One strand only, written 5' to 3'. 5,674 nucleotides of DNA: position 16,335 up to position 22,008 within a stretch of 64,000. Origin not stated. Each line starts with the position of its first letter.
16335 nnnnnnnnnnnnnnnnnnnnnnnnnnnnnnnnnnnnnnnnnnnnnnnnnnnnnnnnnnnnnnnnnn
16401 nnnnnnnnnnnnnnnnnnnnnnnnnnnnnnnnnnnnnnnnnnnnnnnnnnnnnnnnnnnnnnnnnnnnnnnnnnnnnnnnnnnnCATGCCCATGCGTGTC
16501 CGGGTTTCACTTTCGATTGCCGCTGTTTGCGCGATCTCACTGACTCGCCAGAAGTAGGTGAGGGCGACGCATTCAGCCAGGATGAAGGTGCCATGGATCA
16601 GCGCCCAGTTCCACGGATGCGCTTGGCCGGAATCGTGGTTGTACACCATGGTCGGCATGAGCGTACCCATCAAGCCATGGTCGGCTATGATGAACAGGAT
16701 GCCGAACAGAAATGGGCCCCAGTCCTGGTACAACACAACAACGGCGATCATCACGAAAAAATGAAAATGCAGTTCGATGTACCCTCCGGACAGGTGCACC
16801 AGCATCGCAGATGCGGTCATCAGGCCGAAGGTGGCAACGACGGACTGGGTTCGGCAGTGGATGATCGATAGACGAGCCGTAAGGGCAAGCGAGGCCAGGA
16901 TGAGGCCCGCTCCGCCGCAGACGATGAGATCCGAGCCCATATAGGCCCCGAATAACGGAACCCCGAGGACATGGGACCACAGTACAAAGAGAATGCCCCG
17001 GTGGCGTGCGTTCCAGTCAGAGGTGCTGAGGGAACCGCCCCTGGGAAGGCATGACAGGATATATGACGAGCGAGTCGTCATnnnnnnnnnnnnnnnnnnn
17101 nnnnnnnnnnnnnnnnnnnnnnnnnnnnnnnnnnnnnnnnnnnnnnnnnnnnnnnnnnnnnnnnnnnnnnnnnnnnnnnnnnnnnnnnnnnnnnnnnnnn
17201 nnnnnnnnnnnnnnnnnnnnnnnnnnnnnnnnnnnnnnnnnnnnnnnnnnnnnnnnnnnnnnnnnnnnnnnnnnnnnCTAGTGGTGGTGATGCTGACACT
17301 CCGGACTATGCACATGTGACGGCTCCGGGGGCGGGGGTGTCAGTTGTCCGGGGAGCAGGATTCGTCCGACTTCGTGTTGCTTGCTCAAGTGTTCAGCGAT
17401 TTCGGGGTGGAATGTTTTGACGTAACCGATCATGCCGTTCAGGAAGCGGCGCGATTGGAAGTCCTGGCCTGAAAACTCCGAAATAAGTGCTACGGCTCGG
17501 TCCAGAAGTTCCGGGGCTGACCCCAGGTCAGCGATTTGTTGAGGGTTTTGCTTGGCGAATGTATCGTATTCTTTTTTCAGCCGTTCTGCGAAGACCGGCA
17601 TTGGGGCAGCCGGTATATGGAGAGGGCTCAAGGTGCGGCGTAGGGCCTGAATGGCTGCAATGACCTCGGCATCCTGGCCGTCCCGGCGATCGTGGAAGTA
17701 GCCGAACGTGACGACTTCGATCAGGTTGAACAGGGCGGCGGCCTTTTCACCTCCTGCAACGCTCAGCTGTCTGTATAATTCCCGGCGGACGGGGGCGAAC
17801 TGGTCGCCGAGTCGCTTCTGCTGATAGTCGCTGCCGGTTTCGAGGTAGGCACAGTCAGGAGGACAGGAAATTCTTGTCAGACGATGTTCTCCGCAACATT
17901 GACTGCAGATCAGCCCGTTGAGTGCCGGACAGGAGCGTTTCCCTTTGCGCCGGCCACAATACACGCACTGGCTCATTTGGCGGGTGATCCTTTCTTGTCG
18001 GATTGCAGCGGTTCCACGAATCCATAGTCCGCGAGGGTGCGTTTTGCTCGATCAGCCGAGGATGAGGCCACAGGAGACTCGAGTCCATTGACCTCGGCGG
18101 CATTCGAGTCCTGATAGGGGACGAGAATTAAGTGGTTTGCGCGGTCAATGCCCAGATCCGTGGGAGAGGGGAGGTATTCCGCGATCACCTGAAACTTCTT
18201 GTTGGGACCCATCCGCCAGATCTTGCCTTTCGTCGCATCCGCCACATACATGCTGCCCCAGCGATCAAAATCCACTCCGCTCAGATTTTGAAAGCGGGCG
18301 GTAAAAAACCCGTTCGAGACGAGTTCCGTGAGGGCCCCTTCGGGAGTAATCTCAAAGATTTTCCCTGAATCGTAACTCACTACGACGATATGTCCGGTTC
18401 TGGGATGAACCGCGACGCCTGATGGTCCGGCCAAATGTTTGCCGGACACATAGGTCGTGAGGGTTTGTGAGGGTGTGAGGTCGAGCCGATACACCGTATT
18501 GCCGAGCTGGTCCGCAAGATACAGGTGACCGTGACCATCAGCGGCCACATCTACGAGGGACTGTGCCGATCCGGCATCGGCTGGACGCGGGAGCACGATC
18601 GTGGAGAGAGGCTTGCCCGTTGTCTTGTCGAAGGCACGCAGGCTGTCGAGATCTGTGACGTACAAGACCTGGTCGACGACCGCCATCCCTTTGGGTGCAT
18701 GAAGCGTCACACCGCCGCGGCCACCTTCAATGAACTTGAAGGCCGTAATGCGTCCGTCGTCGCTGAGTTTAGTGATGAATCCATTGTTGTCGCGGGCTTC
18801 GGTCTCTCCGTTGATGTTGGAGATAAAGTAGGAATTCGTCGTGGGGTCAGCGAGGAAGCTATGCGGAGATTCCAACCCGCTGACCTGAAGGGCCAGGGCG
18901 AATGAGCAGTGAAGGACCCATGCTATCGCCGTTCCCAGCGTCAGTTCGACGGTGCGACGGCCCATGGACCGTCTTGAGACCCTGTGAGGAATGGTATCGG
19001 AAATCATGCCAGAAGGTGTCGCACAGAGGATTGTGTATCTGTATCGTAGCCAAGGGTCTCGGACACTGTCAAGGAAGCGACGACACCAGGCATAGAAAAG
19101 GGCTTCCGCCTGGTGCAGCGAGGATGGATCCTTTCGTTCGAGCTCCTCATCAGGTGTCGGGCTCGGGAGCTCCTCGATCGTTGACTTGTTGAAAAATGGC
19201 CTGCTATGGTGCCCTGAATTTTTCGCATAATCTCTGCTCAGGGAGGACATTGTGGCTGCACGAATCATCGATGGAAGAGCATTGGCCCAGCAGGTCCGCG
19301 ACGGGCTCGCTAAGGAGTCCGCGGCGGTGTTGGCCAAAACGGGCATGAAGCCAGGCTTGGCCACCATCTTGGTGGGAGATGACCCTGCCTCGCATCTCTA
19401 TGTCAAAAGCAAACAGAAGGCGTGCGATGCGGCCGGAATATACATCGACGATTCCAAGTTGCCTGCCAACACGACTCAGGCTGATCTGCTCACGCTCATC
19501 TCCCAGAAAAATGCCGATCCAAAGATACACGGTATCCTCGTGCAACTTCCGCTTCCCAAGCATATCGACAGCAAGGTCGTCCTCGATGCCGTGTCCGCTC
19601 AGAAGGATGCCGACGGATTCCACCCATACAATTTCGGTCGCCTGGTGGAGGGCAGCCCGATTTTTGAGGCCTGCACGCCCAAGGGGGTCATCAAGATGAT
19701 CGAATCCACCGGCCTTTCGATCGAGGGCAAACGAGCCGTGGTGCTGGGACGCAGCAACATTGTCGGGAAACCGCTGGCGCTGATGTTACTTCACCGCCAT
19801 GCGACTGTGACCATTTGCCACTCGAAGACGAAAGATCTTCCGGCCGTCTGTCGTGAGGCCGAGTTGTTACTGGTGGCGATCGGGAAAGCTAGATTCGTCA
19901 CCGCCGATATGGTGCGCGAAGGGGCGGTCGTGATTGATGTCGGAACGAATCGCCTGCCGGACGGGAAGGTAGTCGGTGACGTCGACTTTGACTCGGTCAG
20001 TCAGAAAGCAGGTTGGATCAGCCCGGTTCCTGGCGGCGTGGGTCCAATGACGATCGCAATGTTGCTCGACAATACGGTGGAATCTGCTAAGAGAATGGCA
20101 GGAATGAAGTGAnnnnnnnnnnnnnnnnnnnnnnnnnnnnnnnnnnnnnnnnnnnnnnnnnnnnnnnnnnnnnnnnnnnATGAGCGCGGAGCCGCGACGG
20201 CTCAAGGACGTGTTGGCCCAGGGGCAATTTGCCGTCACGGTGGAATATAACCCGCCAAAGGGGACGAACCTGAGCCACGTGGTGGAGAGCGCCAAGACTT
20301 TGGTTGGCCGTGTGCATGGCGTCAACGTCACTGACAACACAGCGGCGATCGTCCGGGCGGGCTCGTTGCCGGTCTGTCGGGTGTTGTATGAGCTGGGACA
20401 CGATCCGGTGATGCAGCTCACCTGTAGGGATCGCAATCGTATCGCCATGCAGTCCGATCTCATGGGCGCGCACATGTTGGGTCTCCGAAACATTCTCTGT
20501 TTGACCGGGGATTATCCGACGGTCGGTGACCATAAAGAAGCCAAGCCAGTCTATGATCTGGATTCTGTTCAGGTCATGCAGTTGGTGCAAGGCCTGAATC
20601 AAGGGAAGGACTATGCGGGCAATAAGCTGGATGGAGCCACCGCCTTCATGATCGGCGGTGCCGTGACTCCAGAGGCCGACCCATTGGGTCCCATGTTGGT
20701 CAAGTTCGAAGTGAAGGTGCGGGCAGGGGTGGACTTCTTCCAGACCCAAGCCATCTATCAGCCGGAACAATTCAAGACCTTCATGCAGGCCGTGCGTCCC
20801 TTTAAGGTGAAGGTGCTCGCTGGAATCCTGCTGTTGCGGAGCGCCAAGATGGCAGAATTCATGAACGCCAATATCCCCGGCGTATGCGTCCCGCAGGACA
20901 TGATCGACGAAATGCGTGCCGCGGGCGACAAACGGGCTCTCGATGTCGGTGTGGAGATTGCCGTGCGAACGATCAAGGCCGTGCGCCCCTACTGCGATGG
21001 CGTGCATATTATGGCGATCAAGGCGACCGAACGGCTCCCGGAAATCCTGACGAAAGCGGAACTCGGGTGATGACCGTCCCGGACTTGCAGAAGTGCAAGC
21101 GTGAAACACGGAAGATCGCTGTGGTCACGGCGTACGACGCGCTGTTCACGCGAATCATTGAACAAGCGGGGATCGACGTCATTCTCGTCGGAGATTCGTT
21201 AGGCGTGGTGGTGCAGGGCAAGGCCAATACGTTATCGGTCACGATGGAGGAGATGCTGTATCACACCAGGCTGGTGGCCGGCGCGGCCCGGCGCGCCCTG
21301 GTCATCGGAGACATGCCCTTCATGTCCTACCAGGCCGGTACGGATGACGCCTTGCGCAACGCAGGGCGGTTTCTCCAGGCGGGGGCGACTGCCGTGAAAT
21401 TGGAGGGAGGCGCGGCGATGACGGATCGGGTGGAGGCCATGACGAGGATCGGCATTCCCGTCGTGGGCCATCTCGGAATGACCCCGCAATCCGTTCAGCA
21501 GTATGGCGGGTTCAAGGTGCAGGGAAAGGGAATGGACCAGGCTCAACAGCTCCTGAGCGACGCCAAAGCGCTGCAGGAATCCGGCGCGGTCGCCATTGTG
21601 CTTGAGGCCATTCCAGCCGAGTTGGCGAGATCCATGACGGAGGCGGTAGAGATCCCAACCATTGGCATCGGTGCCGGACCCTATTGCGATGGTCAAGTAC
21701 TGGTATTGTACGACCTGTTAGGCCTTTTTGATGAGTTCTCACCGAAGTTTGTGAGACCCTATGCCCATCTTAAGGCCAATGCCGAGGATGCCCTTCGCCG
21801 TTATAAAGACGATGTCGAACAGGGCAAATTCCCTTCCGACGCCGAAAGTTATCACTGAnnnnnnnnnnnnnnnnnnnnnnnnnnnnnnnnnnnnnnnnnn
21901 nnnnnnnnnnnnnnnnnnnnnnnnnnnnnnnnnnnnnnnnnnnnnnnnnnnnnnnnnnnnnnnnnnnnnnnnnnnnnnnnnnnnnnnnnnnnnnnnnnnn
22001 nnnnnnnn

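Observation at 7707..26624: Candidate undescribed gas/redox-sensing phosphorelay: four hybrid kinases plus FIST, no local DNA-binding or c-di-GMP output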

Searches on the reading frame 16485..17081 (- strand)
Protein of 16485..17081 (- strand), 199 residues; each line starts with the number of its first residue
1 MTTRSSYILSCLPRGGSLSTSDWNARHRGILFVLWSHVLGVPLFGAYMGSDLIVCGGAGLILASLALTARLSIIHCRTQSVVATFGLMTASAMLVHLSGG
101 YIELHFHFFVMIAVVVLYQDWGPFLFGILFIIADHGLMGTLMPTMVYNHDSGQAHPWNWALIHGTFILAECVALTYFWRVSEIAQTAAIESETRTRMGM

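Call 28: search_protein_families(library=pfam, proteins=[window:16485-17081:-], max_evalue=10)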
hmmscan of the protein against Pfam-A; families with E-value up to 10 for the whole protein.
seq(199 aa): 0 families

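Call 33: find_homologous_proteins(query=window:16485-17081:-)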
Query seq(199 aa) (199 aa): 240 proteins with E <= 0.001 among 385 candidates; the best 120 are listed.
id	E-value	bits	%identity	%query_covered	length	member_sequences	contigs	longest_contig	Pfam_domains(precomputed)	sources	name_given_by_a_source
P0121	5.6e-82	292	83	80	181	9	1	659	-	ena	-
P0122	5.2e-76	273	61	95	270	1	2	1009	PF00989.32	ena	-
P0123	2.7e-75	271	62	96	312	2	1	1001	PF00989.32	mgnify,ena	mgnify:CR=1 FL=1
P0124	3.4e-75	270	64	95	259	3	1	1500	PF00989.32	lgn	-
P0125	6.1e-74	266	64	95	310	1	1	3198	PF13426.14,PF00989.32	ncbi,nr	ncbi:MAG: PAS domain S-box protein, partial [Nitrospira defluvii]|nr:PAS domain S-box protein [Nitro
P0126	1.4e-61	226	64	81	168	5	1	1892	-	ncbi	ncbi:MAG: hypothetical protein WBO11_10635, partial [Nitrospira sp.]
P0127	5.5e-57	211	52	94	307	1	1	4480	PF00512.32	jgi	jgi:signal transduction histidine kinase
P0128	3.0e-56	208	51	93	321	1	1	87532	PF00512.32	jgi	-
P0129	6.4e-52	194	47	98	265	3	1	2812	PF00512.32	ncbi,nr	ncbi:MAG TPA: histidine kinase dimerization/phospho-acceptor domain-containing protein, partial [Can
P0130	2.6e-51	192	56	82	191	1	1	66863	-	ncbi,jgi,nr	ncbi:MAG TPA: hypothetical protein PK614_00485 [Nitrospira sp.]|nr:hypothetical protein [Nitrospira 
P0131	1.1e-50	190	51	91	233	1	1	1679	PF00989.32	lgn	-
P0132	1.5e-50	190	51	93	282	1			-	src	-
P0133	2.6e-48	182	47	97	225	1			-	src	-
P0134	5.9e-48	181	49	96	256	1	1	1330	-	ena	-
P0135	3.3e-47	179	47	93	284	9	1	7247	-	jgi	jgi:hypothetical protein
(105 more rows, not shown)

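Call 49: predict_structure(alignment_id=A3)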
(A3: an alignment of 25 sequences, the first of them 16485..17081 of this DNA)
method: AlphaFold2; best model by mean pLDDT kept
length: 199 residues; sequences in the alignment: 25
mean_pLDDT: 95.3   pTM: 0.88
mean pLDDT of the five models: 95.3, 94.0, 93.3, 92.9, 92.5
residues with pLDDT >= 90: 172; 70-90: 27; 50-70: 0; < 50: 0
segments of 3 or more residues with pLDDT < 50: none
pLDDT, mean of each block of 10 residues (from residue 1): 86 86 97 99 98 98 98 97 98 98 97 95 94 98 98 98 97 91 90 92
secondary structure, 60 per line:
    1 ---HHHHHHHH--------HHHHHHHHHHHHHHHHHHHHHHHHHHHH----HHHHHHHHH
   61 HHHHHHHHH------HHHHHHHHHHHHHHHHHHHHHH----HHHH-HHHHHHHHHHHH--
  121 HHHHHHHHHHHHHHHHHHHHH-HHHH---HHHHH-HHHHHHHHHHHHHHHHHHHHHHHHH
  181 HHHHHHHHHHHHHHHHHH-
elements in order: H4-11 H20-47 H52-69 H76-97 H102-105 H107-118 H121-141 H143-146 H150-154 H156-198

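Call 54: fold_search(model_id=the predicted structure, library=pdb)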
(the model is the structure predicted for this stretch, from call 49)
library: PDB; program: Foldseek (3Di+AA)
matches with E <= 10: 170; with E <= 0.001: 0
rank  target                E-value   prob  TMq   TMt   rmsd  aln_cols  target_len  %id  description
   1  3pja_J                1.0e+00  0.33  0.27  0.25  17.5       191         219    8  Crystal structure of human C3PO complex (released 2011-05-11)
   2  8ceg_B                1.4e+00  0.14  0.23  0.21  28.6       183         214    9  BAR domain protein FAM92A1 essential for mitochondrial membrane remodeling (released 2024-02-21)
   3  1x04                  1.6e+00  0.10  0.20  0.20  25.8       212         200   12  Crystal structure of endophilin BAR domain (mutant) (released 2006-05-02)
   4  2d4c_D                1.7e+00  0.09  0.20  0.18  23.4       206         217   13  Crystal structure of the endophilin BAR domain mutant (released 2006-07-11)
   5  6z0c_C                1.8e+00  0.09  0.20  0.20  18.6       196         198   11  Structure of in silico modelled artificial Maquette-3 protein (released 2021-03-17)
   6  6z0c_A                1.8e+00  0.08  0.20  0.20  18.7       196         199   11  Structure of in silico modelled artificial Maquette-3 protein (released 2021-03-17)
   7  1x03                  1.8e+00  0.08  0.20  0.19  24.6       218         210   11  Crystal structure of endophilin BAR domain (released 2006-05-02)
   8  2y44                  1.9e+00  0.06  0.16  0.18  18.6       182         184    9  Crystal structure of GARP from Trypanosoma congolense (released 2011-03-30)
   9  8x9s_R                2.1e+00  0.06  0.18  0.16  16.9       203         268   14  Identification, structure and agonist design of an androgen membrane receptor. (released 2025-02-12)
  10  8v2d_A                2.2e+00  0.51  0.45  0.31  11.8       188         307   12  Computational Designed Nanocage O43_129 (released 2024-03-13)
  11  6xmj_O                2.2e+00  0.08  0.21  0.21  19.0       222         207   12  Human 20S proteasome bound to an engineered 11S (PA26) activator (released 2020-07-22)
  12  8d9p                  2.3e+00  0.09  0.20  0.21  20.6       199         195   10  De Novo Photosynthetic Reaction Center Protein Equipped with Heme B and Mn(II) cations (released 2022-09-28)
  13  3dyt                  2.3e+00  0.06  0.18  0.12  24.1       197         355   16  Crystal structure of Snx9PX-BAR (230-595), C2221 (released 2008-09-16)
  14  9uhd                  2.4e+00  0.16  0.28  0.27  27.1       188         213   15  Structure of FAM92A BAR domain (released 2025-07-16)
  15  1p5q_A                2.5e+00  0.07  0.18  0.15  14.9       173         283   10  Crystal Structure of FKBP52 C-terminal Domain (released 2004-06-22)
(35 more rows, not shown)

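Call 68: search_protein_families(library=ncbifam, proteins=[window:16485-17081:-], max_evalue=1)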
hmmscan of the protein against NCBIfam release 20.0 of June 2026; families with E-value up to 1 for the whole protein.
seq(199 aa): 0 families

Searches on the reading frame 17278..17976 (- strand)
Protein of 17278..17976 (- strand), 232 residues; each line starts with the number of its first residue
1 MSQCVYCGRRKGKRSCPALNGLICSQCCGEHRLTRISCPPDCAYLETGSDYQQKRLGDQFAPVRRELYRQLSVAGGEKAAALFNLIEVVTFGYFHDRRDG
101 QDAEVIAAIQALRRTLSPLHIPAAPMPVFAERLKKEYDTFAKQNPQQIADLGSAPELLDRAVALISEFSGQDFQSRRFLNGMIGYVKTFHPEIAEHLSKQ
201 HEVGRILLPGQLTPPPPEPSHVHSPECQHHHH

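Call 3: search_protein_families(library=pfam, proteins=[window:17278-17976:-], max_evalue=0.001)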
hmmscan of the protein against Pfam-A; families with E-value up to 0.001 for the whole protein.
window:17278-17976:- (232 aa): 0 families

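Call 12: search_protein_families(library=ncbifam, proteins=[window:17278-17976:-], max_evalue=0.001)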
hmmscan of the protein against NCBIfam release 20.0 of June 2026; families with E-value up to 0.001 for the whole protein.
window:17278-17976:- (232 aa): 0 families

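Call 28: search_protein_families(library=pfam, proteins=[window:17278-17976:-], max_evalue=10)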
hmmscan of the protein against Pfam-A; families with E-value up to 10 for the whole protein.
window:17278-17976:- (232 aa): 1 family
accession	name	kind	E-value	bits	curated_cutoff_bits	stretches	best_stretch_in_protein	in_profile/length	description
PF01412.23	ArfGap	-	2.2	8.8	28.7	1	3-33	15-45/117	Putative GTPase activating protein for Arf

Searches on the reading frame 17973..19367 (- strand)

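Call 3: search_protein_families(library=pfam, proteins=[window:17973-19367:-], max_evalue=0.001)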
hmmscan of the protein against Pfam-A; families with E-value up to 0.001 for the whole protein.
window:17973-19367:- (464 aa): 2 families
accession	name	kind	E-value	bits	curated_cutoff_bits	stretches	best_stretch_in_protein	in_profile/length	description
PF01436.27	NHL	-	5.9e-05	23.3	20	0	312-330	1-18/28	NHL repeat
PF24684.1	Vgb_lyase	-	0.0002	20.7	50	1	195-350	75-217/290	Virginiamycin B lyase family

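Call 12: search_protein_families(library=ncbifam, proteins=[window:17973-19367:-], max_evalue=0.001)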
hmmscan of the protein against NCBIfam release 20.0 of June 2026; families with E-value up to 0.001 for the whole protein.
window:17973-19367:- (464 aa): 3 families
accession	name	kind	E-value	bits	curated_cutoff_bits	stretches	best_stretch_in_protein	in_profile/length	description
NF033206.1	ScyE_fam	subfamily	7.1e-11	42.2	80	1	378-446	231-298/333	ScyD/ScyE family protein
NF035926.1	scyF_NHL_VPEP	equivalog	8.6e-07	28.4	350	1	311-383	197-270/376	scytonemin biosynthesis PEP-CTERM protein ScyF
NF053768.1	CIS12_fam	equivalog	0.00092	18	860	0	268-420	43-189/715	CIS12 family contractile injection system protein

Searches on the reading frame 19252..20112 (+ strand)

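Call 4: search_protein_families(library=pfam, proteins=[window:19252-20112:+], max_evalue=0.001)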
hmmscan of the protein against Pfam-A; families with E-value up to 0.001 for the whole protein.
window:19252-20112:+ (286 aa): 2 families
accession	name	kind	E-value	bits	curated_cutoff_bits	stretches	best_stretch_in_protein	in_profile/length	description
PF02882.25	THF_DHG_CYH_C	-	9.7e-71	236.7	27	1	124-281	1-158/160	Tetrahydrofolate dehydrogenase/cyclohydrolase, NAD(P)-binding domain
PF00763.28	THF_DHG_CYH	-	6.1e-40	136.5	32.8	1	6-121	1-115/115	Tetrahydrofolate dehydrogenase/cyclohydrolase, catalytic domain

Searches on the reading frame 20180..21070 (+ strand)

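Call 4: search_protein_families(library=pfam, proteins=[window:20180-21070:+], max_evalue=0.001)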
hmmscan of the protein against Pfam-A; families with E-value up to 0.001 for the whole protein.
window:20180-21070:+ (296 aa): 1 family
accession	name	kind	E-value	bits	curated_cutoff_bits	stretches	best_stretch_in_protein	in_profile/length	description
PF02219.23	MTHFR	-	1.7e-43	149.5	24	1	8-292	2-285/287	Methylenetetrahydrofolate reductase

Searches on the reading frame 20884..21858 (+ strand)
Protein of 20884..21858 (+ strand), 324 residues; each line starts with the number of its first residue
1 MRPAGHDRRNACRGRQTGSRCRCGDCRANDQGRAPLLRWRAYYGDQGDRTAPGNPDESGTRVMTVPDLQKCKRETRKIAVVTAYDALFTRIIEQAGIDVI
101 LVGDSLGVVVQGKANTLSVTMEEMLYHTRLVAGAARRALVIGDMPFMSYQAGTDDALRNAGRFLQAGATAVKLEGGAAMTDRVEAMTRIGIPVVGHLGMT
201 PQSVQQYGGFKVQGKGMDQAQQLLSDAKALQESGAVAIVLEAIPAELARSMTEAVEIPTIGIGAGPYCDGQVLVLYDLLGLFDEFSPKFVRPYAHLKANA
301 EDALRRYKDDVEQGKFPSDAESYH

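Call 4: search_protein_families(library=pfam, proteins=[window:20884-21858:+], max_evalue=0.001)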
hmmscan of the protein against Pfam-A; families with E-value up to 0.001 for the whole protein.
window:20884-21858:+ (324 aa): 2 families
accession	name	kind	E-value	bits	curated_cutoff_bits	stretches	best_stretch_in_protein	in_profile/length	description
PF02548.21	Pantoate_transf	-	9.2e-112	373.1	28.7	1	63-318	2-258/259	Ketopantoate hydroxymethyltransferase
PF13714.12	PEP_mutase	-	0.0001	22.4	31.5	1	72-176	5-107/240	Phosphoenolpyruvate phosphomutase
